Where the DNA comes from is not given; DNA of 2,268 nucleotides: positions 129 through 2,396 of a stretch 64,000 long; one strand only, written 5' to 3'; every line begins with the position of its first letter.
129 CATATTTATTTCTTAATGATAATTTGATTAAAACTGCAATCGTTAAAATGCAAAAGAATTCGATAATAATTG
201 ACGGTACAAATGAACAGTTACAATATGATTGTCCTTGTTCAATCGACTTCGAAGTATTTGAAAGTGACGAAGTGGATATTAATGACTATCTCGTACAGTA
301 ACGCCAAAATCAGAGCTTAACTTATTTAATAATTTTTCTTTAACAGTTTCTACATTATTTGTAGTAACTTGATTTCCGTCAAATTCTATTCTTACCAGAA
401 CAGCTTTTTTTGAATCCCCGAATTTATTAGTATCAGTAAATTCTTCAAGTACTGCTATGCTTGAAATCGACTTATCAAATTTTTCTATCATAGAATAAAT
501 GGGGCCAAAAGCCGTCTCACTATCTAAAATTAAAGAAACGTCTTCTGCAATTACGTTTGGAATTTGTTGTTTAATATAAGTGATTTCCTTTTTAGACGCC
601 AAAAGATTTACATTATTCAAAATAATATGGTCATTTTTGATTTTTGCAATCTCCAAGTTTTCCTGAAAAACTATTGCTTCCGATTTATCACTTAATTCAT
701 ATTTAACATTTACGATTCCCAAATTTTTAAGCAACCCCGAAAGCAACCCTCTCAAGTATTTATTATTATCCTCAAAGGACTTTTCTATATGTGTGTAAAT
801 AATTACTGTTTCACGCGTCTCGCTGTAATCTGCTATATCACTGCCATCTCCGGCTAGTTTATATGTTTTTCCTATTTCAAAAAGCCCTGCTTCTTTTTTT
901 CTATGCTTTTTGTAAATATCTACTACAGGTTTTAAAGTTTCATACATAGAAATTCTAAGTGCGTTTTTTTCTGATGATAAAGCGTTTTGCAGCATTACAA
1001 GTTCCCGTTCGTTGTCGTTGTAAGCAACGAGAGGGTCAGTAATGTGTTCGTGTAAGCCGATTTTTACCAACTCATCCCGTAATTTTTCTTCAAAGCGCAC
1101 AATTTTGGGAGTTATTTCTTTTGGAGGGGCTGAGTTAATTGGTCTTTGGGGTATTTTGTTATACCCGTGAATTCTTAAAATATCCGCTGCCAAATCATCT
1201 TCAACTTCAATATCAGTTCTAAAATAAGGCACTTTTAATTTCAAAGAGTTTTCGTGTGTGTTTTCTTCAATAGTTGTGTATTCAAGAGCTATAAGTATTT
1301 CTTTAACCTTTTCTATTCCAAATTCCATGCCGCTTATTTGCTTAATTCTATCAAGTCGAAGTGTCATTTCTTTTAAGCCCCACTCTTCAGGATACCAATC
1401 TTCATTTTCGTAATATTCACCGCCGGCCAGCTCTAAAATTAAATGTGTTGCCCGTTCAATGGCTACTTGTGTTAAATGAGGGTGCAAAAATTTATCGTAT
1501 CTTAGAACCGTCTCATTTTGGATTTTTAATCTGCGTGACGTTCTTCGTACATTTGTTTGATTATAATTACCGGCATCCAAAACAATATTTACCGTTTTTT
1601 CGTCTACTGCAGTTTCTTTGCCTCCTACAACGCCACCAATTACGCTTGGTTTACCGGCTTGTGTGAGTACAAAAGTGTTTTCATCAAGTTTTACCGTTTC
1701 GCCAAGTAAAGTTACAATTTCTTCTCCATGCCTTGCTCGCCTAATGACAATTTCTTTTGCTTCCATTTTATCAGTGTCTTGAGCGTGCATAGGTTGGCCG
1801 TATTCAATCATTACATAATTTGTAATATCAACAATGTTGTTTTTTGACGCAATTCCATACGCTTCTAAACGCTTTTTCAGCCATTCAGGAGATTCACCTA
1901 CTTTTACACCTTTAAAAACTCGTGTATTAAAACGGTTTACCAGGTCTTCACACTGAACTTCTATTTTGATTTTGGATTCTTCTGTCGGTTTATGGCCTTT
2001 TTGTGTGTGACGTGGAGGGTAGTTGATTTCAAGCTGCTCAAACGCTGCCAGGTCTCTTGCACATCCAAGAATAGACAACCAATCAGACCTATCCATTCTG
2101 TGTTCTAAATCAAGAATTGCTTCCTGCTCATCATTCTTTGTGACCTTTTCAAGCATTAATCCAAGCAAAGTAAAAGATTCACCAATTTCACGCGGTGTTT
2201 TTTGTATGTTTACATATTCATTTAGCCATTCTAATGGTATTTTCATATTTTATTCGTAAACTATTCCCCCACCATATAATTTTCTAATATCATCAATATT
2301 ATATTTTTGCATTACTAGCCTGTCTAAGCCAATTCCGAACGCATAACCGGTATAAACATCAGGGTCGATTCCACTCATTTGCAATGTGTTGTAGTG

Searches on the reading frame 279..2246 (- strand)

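Call 74: search_protein_families(library=pfam, proteins=[window:279-2246:-], max_evalue=0.00001)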
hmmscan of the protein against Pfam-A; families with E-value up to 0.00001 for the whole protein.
window:279-2246:- (655 aa): 4 families
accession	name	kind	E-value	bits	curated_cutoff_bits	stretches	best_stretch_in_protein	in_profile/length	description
PF03483.22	B3_4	-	1.7e-54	184.4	29.3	1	104-275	3-174/174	B3/4 domain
PF03484.21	B5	-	1.6e-15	57.5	28.6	1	294-362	1-67/67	tRNA synthetase B5 domain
PF17759.6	tRNA_synthFbeta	-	1.5e-11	44.7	22.4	1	365-522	1-170/214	Phenylalanyl tRNA synthetase beta chain CLM domain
PF03147.19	FDX-ACB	-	3.6e-06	27.8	31.1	1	567-652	7-94/94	Ferredoxin-fold anticodon binding domain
